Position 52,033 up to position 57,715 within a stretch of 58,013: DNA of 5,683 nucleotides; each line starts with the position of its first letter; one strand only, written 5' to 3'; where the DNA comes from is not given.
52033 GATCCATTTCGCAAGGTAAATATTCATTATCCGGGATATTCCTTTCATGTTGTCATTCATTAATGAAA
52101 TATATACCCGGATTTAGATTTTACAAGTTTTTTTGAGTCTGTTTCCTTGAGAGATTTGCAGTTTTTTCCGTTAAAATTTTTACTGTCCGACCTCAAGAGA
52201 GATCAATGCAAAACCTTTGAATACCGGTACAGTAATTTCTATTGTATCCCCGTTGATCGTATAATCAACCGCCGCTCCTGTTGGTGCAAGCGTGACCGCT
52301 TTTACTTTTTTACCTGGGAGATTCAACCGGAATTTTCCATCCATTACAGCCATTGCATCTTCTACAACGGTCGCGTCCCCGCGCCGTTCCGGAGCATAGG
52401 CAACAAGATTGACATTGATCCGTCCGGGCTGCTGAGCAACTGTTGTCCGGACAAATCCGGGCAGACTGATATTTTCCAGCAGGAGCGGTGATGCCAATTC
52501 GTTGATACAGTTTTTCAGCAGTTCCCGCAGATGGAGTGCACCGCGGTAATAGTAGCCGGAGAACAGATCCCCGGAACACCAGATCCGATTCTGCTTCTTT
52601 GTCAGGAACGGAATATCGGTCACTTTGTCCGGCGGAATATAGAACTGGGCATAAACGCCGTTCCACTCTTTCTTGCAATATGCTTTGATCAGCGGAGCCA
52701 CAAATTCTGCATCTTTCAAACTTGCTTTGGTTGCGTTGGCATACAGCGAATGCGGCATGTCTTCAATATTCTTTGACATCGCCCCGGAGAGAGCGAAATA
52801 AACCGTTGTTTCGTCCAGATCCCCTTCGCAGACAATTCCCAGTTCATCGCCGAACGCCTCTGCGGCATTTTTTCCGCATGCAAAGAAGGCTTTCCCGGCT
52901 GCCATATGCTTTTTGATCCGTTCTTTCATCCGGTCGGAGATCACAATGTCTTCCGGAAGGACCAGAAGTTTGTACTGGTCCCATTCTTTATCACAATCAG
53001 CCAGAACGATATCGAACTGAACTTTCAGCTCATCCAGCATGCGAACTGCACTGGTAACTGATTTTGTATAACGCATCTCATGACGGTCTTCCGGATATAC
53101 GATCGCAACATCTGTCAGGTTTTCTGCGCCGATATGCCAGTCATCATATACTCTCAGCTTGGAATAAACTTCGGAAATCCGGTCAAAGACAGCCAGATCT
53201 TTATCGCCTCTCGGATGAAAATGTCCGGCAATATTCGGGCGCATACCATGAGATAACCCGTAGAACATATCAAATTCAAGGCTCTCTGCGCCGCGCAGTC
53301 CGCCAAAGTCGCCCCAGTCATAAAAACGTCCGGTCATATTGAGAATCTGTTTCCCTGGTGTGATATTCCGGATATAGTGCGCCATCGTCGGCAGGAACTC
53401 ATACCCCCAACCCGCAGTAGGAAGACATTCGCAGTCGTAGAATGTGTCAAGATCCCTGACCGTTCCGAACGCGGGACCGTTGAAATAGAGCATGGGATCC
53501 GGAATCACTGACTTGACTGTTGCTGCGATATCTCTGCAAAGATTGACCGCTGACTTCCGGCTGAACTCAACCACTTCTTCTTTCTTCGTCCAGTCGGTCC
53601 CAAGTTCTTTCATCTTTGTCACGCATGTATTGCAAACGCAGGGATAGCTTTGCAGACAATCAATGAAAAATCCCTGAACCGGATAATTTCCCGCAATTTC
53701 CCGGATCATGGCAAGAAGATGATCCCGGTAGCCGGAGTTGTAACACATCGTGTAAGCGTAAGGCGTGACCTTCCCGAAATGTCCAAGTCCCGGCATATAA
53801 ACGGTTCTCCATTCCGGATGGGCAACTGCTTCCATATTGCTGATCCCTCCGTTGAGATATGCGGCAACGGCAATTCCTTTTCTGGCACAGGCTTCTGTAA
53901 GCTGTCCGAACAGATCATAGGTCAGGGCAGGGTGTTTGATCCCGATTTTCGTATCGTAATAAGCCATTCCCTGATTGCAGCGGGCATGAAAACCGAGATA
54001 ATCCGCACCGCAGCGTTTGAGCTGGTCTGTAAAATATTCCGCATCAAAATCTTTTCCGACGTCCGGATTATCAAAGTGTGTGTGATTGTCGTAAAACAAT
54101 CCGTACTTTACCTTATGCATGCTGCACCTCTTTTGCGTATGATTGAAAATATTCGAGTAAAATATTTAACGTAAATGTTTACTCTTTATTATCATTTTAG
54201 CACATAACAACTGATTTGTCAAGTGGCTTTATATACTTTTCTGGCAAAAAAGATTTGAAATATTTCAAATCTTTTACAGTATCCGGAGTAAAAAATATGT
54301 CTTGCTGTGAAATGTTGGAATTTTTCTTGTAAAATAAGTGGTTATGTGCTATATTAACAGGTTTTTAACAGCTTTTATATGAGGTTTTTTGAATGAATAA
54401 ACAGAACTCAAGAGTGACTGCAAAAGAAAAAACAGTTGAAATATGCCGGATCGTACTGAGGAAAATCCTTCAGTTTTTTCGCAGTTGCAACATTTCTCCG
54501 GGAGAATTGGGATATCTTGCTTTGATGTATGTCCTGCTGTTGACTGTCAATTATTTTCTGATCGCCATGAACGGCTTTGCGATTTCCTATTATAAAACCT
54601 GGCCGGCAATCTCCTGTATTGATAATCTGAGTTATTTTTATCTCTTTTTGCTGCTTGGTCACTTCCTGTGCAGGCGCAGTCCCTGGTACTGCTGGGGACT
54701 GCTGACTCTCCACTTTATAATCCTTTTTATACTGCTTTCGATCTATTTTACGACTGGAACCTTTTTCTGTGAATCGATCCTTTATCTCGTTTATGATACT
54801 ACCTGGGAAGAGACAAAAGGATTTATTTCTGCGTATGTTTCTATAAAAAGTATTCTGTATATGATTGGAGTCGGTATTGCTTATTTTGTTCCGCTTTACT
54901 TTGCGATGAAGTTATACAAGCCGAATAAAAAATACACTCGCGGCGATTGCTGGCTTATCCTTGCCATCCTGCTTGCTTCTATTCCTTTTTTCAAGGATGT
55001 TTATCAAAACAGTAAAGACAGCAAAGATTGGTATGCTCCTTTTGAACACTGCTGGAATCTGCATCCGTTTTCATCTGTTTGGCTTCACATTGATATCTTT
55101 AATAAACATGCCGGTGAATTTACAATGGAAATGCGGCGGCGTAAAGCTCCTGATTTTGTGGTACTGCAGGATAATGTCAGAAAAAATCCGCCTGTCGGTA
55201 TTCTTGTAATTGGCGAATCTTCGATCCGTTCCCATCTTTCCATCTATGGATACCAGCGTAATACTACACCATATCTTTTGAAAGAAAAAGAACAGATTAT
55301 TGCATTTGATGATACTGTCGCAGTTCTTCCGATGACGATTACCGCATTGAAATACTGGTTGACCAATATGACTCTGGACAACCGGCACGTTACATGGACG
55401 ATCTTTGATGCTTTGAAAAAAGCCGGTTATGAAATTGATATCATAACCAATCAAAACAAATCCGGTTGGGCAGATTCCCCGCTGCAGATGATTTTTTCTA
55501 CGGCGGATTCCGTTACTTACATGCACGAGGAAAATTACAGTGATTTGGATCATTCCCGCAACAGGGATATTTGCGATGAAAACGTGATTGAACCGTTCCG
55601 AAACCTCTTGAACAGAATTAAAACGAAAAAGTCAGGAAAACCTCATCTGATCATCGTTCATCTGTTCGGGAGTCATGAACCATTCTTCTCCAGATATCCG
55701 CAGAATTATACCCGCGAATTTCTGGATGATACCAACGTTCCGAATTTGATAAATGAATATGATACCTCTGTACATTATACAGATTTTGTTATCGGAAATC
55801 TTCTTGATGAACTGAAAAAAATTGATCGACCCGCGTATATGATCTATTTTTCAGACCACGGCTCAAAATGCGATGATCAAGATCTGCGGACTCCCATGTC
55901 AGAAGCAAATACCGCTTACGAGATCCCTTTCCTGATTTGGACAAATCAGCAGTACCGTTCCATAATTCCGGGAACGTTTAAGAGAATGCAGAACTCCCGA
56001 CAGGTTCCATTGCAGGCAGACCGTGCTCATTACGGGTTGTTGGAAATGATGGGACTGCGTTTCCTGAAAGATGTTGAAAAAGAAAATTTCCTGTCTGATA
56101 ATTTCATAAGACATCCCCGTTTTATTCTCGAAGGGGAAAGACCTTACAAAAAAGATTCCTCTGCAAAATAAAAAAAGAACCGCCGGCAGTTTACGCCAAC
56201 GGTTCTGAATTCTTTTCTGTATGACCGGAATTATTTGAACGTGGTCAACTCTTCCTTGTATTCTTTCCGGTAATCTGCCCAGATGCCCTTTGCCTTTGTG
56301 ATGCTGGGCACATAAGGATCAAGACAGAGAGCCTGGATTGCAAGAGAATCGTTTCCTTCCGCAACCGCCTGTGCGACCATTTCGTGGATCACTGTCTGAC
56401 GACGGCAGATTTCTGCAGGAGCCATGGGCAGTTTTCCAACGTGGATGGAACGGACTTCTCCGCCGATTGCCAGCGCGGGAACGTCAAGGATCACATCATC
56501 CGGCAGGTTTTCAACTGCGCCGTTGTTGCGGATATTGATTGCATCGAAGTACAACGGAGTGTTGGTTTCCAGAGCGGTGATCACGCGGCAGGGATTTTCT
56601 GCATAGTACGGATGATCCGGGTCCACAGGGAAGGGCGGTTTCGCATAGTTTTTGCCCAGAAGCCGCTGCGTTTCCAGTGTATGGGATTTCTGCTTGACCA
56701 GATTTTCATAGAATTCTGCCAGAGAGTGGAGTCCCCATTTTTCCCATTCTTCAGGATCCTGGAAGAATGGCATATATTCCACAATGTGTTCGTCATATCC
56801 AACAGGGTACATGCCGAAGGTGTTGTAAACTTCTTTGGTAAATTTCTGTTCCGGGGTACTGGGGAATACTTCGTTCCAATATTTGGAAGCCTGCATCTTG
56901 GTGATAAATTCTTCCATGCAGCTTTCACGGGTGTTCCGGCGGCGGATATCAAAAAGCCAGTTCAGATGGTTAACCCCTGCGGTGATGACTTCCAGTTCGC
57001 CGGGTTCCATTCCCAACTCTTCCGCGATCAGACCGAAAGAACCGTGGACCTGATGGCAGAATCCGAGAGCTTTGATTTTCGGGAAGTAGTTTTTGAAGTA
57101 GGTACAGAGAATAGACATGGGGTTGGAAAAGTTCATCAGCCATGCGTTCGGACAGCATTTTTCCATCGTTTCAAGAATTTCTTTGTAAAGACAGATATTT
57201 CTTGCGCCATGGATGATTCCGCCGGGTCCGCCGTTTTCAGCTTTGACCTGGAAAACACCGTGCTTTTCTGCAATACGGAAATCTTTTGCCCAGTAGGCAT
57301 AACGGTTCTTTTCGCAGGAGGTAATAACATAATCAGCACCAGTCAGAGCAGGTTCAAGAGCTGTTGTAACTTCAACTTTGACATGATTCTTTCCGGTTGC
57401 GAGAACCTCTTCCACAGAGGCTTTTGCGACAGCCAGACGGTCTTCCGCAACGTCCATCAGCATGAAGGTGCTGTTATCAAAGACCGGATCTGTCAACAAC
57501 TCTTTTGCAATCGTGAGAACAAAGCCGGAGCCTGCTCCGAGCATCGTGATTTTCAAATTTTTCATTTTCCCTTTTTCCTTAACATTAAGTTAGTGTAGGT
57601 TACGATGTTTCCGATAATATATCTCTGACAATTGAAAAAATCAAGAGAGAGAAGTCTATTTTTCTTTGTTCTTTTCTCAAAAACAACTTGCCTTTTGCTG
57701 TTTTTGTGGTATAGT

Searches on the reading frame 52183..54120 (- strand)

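Call 9: search_protein_families(library=pfam, proteins=[window:52183-54120:-], max_evalue=0.001)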
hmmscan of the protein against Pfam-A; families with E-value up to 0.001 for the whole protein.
window:52183-54120:- (646 aa): 3 families
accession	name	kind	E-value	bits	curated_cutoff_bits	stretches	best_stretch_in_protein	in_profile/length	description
PF14871.12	GHL6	-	8.8e-22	78.2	35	1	26-154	1-131/132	Hypothetical glycosyl hydrolase 6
PF01120.23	Alpha_L_fucos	-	1.3e-06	28.5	25.2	1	22-192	91-239/345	Alpha-L-fucosidase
PF08532.16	Glyco_hydro_42M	-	0.0003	20.8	25.8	1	347-410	24-85/207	Beta-galactosidase trimerisation domain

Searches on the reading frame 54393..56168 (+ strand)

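Call 9: search_protein_families(library=pfam, proteins=[window:54393-56168:+], max_evalue=0.001)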
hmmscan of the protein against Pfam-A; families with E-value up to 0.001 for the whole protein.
window:54393-56168:+ (592 aa): 1 family
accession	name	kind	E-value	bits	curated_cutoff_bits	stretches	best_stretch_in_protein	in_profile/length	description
PF00884.28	Sulfatase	-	2e-37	129.6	25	1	269-532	3-280/301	Sulfatase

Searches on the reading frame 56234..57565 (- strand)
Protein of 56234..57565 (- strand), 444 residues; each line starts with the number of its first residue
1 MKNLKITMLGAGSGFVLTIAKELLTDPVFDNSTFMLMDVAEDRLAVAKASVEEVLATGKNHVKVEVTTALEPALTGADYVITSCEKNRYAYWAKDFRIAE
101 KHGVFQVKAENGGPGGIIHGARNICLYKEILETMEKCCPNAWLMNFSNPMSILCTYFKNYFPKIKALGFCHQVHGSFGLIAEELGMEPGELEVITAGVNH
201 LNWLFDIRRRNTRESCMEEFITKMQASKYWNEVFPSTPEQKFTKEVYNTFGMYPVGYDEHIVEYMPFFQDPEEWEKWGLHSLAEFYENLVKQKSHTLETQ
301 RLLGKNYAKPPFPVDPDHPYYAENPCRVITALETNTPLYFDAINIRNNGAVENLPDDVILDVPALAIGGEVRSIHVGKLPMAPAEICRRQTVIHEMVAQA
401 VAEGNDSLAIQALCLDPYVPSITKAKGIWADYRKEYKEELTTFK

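Call 9: search_protein_families(library=pfam, proteins=[window:56234-57565:-], max_evalue=0.001)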
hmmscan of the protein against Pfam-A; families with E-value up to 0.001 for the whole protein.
window:56234-57565:- (444 aa): 3 families
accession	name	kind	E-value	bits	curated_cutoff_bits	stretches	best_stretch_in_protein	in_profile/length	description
PF02056.22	Glyco_hydro_4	-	1.6e-40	139.1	23.2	1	5-184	1-181/183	Family 4 glycosyl hydrolase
PF11975.13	Glyco_hydro_4C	-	8.7e-33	114.5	24.1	1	196-419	2-211/211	Family 4 glycosyl hydrolase C-terminal domain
PF00056.29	Ldh_1_N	-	7.6e-05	23.2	27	0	122-159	93-130/141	lactate/malate dehydrogenase, NAD binding domain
